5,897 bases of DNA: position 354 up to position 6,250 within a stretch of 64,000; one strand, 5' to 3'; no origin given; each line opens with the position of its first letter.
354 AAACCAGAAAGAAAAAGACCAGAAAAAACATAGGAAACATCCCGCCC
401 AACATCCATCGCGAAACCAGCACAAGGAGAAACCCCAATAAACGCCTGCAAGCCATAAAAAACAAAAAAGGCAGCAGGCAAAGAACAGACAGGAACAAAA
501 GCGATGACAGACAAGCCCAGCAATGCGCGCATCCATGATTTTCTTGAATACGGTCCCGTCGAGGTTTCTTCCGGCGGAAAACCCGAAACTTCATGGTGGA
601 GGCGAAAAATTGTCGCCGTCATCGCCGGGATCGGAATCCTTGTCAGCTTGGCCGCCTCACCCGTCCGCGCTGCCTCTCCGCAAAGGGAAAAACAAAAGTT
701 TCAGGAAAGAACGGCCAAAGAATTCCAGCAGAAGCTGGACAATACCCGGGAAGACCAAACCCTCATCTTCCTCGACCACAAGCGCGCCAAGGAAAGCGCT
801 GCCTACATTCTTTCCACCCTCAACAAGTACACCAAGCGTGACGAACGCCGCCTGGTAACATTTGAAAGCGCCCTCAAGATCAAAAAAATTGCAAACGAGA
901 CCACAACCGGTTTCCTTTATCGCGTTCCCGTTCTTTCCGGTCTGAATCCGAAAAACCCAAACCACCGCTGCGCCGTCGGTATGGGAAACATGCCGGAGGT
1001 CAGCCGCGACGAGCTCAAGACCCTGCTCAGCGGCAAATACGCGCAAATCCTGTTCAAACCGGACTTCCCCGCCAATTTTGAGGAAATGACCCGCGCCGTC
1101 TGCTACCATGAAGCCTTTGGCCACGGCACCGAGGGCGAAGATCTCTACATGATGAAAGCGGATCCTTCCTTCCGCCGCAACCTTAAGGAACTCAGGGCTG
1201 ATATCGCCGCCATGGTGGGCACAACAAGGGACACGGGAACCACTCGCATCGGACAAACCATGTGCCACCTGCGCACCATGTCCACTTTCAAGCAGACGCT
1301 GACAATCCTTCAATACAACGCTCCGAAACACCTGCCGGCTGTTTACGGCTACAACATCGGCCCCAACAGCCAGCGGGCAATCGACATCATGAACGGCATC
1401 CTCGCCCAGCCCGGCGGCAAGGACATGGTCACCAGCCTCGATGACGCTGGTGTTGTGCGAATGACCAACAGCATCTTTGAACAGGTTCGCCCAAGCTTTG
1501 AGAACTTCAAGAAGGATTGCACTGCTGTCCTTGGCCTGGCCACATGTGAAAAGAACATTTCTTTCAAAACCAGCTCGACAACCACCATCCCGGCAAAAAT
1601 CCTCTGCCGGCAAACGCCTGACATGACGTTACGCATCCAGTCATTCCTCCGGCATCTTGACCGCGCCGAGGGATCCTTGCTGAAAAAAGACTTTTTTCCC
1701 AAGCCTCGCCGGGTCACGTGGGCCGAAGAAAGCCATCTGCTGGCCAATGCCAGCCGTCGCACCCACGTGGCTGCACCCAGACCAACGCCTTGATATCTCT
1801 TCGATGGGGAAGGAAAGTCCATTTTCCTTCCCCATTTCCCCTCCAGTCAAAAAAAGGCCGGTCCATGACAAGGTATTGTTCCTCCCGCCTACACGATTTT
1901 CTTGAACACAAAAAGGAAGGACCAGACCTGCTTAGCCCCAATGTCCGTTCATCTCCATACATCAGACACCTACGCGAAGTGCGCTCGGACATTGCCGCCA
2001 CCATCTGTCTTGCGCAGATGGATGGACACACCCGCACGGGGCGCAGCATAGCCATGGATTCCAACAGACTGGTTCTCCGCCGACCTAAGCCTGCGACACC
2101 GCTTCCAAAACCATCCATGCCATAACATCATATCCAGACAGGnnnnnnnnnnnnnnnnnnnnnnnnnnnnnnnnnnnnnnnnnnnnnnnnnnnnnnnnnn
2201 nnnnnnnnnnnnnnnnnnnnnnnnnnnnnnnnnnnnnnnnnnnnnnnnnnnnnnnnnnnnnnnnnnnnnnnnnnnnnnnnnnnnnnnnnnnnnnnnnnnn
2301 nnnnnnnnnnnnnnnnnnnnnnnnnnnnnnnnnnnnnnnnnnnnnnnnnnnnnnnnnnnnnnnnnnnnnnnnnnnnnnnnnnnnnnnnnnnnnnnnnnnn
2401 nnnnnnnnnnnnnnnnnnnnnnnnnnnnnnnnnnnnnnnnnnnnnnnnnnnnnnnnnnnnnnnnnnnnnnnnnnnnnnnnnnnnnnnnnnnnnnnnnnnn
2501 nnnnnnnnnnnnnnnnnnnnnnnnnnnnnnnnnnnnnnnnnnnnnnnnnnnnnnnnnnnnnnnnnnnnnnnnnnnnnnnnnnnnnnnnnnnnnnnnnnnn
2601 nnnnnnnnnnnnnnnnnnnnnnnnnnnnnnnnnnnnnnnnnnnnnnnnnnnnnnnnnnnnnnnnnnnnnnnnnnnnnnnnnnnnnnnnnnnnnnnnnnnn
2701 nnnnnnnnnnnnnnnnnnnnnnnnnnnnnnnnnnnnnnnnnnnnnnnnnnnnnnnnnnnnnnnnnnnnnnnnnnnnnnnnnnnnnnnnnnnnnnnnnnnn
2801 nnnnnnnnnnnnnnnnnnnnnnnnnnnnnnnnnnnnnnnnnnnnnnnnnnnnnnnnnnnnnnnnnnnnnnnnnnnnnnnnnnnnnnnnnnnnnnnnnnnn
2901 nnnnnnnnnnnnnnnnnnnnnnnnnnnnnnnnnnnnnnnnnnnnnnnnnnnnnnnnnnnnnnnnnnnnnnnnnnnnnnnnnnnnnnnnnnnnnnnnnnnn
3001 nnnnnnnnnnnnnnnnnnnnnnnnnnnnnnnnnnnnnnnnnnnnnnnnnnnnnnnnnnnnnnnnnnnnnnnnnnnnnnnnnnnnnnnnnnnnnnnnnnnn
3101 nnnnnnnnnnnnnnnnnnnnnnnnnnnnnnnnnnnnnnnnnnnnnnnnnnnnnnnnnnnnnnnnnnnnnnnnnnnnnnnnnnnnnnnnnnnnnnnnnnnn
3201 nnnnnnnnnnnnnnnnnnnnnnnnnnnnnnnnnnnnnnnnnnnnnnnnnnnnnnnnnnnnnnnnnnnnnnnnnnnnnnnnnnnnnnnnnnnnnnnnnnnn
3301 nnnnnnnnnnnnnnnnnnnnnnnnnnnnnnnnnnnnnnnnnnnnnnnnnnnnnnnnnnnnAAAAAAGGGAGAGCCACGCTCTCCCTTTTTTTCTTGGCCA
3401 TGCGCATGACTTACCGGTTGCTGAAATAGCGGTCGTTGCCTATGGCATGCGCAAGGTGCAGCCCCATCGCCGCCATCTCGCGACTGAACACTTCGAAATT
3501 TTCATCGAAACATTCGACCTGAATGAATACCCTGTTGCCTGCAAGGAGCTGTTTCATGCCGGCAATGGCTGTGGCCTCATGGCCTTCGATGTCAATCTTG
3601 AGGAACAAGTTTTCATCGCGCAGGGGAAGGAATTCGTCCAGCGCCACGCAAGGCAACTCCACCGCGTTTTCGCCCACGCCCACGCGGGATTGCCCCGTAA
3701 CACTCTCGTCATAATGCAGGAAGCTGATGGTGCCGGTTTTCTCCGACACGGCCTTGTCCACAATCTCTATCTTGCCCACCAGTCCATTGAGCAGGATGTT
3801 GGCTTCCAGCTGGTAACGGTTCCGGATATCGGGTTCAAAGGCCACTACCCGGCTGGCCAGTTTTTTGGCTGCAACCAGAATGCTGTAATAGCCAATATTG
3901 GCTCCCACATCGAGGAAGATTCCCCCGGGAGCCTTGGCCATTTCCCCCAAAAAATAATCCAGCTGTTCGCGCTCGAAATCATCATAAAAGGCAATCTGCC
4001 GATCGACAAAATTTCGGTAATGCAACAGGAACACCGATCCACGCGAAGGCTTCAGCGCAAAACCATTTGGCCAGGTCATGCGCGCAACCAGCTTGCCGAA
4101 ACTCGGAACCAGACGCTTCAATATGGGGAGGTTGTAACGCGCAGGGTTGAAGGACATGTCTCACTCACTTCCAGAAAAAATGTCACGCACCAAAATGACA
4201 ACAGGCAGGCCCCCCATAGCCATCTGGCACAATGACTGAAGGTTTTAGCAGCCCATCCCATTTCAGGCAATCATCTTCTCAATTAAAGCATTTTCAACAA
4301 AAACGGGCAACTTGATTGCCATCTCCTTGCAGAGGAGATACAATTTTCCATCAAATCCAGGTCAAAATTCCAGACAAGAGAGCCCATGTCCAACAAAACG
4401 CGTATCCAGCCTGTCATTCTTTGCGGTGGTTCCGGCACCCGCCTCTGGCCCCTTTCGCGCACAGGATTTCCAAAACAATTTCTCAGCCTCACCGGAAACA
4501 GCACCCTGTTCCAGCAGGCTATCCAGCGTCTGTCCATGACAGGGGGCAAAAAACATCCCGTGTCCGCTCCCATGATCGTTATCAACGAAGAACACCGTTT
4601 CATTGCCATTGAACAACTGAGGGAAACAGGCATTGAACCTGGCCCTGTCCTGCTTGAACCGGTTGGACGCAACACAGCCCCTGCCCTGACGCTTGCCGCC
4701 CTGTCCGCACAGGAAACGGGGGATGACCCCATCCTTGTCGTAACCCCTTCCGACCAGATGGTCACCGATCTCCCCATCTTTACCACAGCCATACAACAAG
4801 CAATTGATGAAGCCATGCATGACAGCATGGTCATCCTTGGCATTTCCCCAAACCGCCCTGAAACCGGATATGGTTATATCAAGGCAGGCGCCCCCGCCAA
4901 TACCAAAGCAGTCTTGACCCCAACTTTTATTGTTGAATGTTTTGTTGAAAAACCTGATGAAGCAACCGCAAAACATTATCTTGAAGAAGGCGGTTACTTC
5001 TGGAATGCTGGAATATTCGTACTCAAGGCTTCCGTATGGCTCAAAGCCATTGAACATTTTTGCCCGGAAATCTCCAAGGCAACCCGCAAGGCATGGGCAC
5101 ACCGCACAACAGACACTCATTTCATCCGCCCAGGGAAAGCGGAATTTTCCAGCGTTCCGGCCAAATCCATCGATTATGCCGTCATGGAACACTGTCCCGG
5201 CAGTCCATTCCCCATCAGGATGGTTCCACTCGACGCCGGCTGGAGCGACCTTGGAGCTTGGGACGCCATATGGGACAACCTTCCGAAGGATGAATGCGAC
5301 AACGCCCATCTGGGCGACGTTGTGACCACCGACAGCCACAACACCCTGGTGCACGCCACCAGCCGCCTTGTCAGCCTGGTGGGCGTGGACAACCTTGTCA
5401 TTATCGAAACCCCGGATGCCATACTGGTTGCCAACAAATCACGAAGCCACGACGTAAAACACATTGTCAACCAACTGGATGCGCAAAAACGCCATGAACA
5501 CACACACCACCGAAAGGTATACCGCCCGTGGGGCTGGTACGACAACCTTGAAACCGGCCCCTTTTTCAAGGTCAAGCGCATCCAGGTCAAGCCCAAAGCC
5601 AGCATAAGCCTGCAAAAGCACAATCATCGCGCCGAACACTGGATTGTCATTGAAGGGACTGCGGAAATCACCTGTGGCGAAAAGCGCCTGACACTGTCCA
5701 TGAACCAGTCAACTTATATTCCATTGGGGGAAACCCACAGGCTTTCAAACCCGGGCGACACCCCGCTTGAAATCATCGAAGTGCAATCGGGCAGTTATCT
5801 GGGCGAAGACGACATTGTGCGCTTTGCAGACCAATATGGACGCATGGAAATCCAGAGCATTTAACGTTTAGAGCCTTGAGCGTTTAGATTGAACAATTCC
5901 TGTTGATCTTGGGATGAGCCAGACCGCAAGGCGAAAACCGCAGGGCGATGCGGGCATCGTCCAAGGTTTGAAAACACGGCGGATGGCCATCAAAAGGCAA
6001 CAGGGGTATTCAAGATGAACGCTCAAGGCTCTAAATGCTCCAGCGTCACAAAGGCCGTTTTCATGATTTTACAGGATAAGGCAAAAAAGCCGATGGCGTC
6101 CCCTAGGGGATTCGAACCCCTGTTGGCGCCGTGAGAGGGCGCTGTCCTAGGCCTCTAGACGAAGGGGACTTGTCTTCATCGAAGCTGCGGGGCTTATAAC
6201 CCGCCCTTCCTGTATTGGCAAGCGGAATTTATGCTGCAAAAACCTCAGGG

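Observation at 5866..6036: Dispersed MITE-like palindromic repeat family, full-length copy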

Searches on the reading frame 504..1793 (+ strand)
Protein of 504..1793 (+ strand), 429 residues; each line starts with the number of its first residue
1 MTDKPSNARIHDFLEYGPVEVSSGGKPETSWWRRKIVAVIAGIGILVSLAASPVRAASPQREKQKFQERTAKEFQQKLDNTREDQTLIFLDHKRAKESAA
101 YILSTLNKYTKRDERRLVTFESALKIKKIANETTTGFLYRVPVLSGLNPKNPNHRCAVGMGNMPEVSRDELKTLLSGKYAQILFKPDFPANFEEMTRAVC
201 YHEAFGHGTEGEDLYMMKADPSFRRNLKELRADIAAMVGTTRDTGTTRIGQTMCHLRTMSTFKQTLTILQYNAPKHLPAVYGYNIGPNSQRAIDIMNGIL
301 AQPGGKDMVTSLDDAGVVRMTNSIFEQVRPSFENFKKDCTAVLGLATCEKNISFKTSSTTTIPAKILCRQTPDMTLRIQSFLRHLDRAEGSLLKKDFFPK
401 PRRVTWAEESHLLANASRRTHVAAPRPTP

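Call 63: find_encoding_contigs(protein=window:504-1793:+, flank=10000, max_places=2)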
Protein window:504-1793:+ (429 aa): 8 contigs read that carry it; 2 places shown.
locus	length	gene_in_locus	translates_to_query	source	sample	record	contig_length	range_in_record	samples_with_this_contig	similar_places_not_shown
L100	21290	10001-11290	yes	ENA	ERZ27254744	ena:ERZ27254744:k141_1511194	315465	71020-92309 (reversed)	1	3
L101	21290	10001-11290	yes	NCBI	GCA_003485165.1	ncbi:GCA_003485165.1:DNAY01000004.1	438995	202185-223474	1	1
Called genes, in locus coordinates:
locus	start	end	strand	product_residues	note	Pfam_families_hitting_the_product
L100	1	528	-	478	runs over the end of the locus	PF23745:ANK_LRRK2 (faint), PF12796:Ank_2 (weak), PF13606:Ank_3 (faint), PF12796:Ank_2, PF13857:Ank_5 (weak), PF00023:Ank (weak), PF13637:Ank_4 (weak), PF13857:Ank_5 (weak)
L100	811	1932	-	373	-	PF01594:AI-2E_transport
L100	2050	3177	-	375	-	PF12796:Ank_2, PF13857:Ank_5 (weak), PF13606:Ank_3 (faint), PF13637:Ank_4, PF00023:Ank (weak), PF13637:Ank_4 (weak), PF12796:Ank_2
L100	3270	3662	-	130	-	PF01648:ACPS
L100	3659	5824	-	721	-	PF01966:HD, PF13328:HD_4, PF04607:RelA_SpoT, PF02824:TGS, PF19296:RelA_AH, PF28438:RelA_RIS, PF01842:ACT (weak), PF13291:ACT_4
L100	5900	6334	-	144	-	PF01192:RNA_pol_Rpb6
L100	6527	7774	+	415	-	-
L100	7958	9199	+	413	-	-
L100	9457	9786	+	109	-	-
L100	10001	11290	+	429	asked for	-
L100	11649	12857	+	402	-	-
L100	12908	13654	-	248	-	PF05050:Methyltransf_21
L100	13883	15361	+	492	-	PF00483:NTP_transferase, PF22640:ManC_GMP_beta-helix, PF01050:MannoseP_isomer, PF07883:Cupin_2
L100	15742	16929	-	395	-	PF20573:DUF6782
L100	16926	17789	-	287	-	PF00702:Hydrolase, PF13419:HAD_2, PF13242:Hydrolase_like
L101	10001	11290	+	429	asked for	-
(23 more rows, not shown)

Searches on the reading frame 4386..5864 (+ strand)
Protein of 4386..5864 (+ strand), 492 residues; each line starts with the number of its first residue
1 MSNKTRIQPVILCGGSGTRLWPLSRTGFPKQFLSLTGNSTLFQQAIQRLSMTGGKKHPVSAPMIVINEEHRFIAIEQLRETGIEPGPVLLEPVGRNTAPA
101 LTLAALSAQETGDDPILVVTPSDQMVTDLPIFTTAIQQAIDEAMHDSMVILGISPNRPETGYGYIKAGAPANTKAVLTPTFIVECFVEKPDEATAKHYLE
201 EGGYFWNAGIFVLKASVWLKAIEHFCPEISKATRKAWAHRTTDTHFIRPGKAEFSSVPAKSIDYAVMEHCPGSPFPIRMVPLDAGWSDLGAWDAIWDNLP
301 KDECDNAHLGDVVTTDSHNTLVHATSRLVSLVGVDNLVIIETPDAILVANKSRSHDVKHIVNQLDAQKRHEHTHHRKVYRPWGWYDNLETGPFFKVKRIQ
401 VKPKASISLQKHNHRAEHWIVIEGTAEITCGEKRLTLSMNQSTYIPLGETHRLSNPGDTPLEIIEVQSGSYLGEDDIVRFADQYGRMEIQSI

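Call 17: find_encoding_contigs(protein=window:4386-5864:+, flank=3000, max_places=10)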
Protein window:4386-5864:+ (492 aa): 8 contigs read that carry it; 2 places shown.
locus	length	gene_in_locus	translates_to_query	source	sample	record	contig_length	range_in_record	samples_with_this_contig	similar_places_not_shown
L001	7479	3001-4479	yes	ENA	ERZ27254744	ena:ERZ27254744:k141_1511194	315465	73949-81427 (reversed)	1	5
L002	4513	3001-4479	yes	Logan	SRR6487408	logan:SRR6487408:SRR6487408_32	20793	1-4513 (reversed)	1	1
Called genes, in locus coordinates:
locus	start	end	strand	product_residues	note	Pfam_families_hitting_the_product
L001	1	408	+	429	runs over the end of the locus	-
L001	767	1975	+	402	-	-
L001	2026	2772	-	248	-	PF05050:Methyltransf_21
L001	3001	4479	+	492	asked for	PF00483:NTP_transferase, PF22640:ManC_GMP_beta-helix, PF01050:MannoseP_isomer, PF07883:Cupin_2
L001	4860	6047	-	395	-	PF20573:DUF6782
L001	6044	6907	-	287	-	PF00702:Hydrolase, PF13419:HAD_2, PF13242:Hydrolase_like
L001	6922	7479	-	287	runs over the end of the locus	PF00702:Hydrolase, PF13419:HAD_2 (weak), PF13242:Hydrolase_like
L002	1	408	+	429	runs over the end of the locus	-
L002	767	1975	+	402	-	-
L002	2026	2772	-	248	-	PF05050:Methyltransf_21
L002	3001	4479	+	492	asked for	PF00483:NTP_transferase, PF22640:ManC_GMP_beta-helix, PF01050:MannoseP_isomer, PF07883:Cupin_2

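Call 21: find_related_loci(query=window:4386-5864:+, collection=genome_contigs, flank=10000)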
Query window:4386-5864:+ (492 aa) in genome_contigs; peptide patterns used: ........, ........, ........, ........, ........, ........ (x = any residue, [..] = any of these).
359 stretches matched a pattern; 343 encode a relative of the query (tblastn E <= 1e-3); the best 80 are kept; 80 distinct loci.
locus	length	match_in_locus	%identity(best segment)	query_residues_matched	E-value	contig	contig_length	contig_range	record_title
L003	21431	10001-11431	69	7-487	0e+0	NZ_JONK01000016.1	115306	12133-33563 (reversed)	Chromobacterium haemolyticum DSM 19808 BR71DRAFT_scaffold00014.14_C, whole genome shotgun sequence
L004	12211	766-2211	66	1-486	0e+0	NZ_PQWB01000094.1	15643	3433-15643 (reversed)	Chromobacterium alticapitis strain MWU14-2602 NODE100length15547cov33.422462, whole genome shotgun sequence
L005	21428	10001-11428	69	7-486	0e+0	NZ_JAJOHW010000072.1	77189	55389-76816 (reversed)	Chromobacterium aquaticum strain DSM 19852 contig_0000072, whole genome shotgun sequence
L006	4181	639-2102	63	7-486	0e+0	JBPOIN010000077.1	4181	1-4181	MAG: Pseudomonadota bacterium isolate MAG_191 c_000000554310, whole genome shotgun sequence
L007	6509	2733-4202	63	5-486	0e+0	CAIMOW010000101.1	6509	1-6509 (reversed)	MAG: uncultured beta proteobacterium isolate Ki1-2-2m_bin-233 genome assembly, contig: bin-233:101/162, whole genome sho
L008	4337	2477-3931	62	7-486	0e+0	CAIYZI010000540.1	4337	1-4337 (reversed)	MAG: uncultured beta proteobacterium isolate B4coas_bin-0731 genome assembly, contig: bin-0731:540/760, whole genome sho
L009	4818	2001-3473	62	5-486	0e+0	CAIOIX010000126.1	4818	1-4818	MAG: uncultured beta proteobacterium isolate D14_bin-1168 genome assembly, contig: bin-1168:126/477, whole genome shotgu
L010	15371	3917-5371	62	7-486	0e+0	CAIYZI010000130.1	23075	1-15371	MAG: uncultured beta proteobacterium isolate B4coas_bin-0731 genome assembly, contig: bin-0731:130/760, whole genome sho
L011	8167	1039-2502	61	1-486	0e+0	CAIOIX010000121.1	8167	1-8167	MAG: uncultured beta proteobacterium isolate D14_bin-1168 genome assembly, contig: bin-1168:121/477, whole genome shotgu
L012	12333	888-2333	60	1-486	0e+0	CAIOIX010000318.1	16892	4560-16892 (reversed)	MAG: uncultured beta proteobacterium isolate D14_bin-1168 genome assembly, contig: bin-1168:318/477, whole genome shotgu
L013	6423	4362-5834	60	7-486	0e+0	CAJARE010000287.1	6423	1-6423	MAG: uncultured beta proteobacterium isolate Loc090116-1m_bin-0087 genome assembly, contig: bin-0087:287/393, whole geno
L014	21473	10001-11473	60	7-486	0e+0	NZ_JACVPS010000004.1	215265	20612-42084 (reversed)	Polynucleobacter finlandensis strain MWH-Mekk-B1 2639851740, whole genome shotgun sequence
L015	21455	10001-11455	52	1-486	2e-167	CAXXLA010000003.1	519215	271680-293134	MAG: Smithellaceae bacterium isolate 28a06b0b-966f-4d1b-b133-abbbdd0ba6e7 genome assembly, contig: contig_3, whole genom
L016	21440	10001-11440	52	7-487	2e-162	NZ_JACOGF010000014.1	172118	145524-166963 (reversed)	Undibacterium hunanense strain CY18W NODE_14_length_172118_cov_27.184481_14, whole genome shotgun sequence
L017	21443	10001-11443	49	7-488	4e-162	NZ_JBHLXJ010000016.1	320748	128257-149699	Undibacterium danionis strain CCM 8677 soapdenovo_K_127_16, whole genome shotgun sequence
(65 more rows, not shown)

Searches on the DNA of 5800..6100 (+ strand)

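Call 41: search_rna_families(source=window, start=5800, end=6100, threshold=evalue, max_evalue=10)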
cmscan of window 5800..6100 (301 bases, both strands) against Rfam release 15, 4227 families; matches with E-value up to 10: 1.
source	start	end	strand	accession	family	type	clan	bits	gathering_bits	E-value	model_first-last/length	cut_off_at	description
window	5939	6036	+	RF01954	SOX2OT_exon4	Gene; lncRNA;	-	10.3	40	9.7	1-109/109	no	SOX2 overlapping transcript exon 4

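Call 53: build_rna_model(alignment_id=A1, structure=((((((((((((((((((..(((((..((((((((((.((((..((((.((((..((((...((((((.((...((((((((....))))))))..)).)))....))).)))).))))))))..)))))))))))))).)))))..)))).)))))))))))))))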
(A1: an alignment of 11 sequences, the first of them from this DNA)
Model R1 built from alignment A1 (11 sequences, 166 columns); structure: as given.
model positions 165; base pairs 65; branch points 0; effective number of sequences 0.56; information 0.59 bits per position. Calibrated on 0.2 Mb of random sequence (short: E-values are rough).
structure used (alignment columns):
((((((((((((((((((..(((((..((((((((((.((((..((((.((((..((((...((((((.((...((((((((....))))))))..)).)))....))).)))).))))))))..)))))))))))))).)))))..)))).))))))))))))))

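Call 54: search_with_rna_model(model_id=R1, source=window, filters=off, max_evalue=10)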
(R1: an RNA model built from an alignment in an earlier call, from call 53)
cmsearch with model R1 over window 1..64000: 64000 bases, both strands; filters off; matches with E-value up to 10: 38.
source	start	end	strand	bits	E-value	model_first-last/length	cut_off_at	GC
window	5869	6033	+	188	1.2e-44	1-165/165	no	0.52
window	5869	6033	-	55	1.2e-11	1-165/165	no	0.52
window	50818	50862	+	19.9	0.0058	1-165/165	no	0.44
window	18257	18300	-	15.7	0.063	1-165/165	no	0.55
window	55724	55788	+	15.4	0.076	17-149/165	no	0.51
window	3360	3392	-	12.7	0.36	1-165/165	no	0.42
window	3360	3392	+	12.6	0.37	1-165/165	no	0.42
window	1804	1835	+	11.9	0.55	1-165/165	no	0.47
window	58624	58655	-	11.5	0.7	1-165/165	no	0.59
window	58624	58655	+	11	0.91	1-165/165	no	0.59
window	1805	1834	-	11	0.93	1-165/165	no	0.5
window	41659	41687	+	10.7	1.1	1-165/165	no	0.52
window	30828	30868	-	10.5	1.2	1-165/165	no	0.46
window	47681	47722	-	10.4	1.3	1-165/165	no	0.52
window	41659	41687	-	10.4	1.3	1-165/165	no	0.52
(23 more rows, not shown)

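Call 60: search_dna_similar(query=window:5860-6045:+, collection=plasmids, mode=distant, max_evalue=10, max_rows=20)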
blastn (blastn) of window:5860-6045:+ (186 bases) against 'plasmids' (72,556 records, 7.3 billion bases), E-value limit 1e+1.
Records with a match: 23; places in all: 23; records where one place covers at least 80% of the query: 0.
Best place of each record, by identity: >=99% 2; 95-99% 9; 90-95% 4; 80-90% 8.
By first word of the organism name: Paracoccus 6; Streptomyces 3; Sinorhizobium 2; Bradyrhizobium 2; Novosphingobium 1; Allorhizobium 1; Thioclava 1; Subdoligranulum 1; Cytobacillus 1; Pantoea 1; and 4 more.
By predicted mobility (MOB-suite, as given by PLSDB): non-mobilizable 20; conjugative 3.
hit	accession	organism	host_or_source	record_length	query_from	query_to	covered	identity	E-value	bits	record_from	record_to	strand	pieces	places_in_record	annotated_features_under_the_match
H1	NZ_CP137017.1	Sinorhizobium fredii GR64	Phaseolus vulgaris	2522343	69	102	18%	85.7%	6e+0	38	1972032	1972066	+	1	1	record has no annotation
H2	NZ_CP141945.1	Novosphingobium sp. RL4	Rheum palmatum L.,Single ...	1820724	71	103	18%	87.9%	2e+0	40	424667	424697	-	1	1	none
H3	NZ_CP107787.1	Streptomyces sp. NBC_00564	-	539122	74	107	18%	85.3%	2e+0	40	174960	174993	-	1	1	helix-turn-helix domain-containing protein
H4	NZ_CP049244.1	Allorhizobium pseudoryzae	cell culture,soil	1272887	65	99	19%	82.1%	2e+0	39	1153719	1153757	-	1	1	none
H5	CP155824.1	Thioclava sp. 'Guangxiensis'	Bruguiera gymnorhiza,pure ...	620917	71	103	18%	84.8%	6e+0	38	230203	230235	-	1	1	hypothetical protein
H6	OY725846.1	Subdoligranulum variabile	-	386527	82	114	18%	84.8%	6e+0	38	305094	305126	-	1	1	none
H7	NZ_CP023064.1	Sinorhizobium sp. CCBAU 05631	G.max,nodule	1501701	69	99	17%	87.5%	6e+0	37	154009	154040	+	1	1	record has no annotation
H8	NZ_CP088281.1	Bradyrhizobium barranii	Glycine max cv. AC Glengarry,cell ...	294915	31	59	16%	90.0%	6e+0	38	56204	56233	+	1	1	lysine 2,3-aminomutase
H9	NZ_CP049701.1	Bradyrhizobium barranii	Glycine max cv. AC Glengarry,cell ...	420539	31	59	16%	90.0%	6e+0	38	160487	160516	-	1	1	none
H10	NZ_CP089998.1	Cytobacillus spongiae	sponge,Pure culture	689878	151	179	16%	89.7%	2e+0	40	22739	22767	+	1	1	pitrilysin family protein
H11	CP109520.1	Streptomyces anulatus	-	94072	81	106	14%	92.3%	2e+0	39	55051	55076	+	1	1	dnaB: replicative DNA helicase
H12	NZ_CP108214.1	Streptomyces sp. NBC_00105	-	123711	76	100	13%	96.0%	6e+0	38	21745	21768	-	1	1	glycosyltransferase family A protein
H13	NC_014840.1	Pantoea sp. At-9b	-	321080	116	140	13%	92.0%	6e+0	37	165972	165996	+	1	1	hypothetical protein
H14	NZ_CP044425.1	Paracoccus pantotrophus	cell culture,denitrifying, ...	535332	80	102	12%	95.7%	6e+0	38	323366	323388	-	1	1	Gfo/Idh/MocA family oxidoreductase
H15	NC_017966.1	Tistrella mobilis KA081020-065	-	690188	82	104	12%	95.7%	6e+0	38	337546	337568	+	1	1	pyridoxal phosphate-dependent aminotransferase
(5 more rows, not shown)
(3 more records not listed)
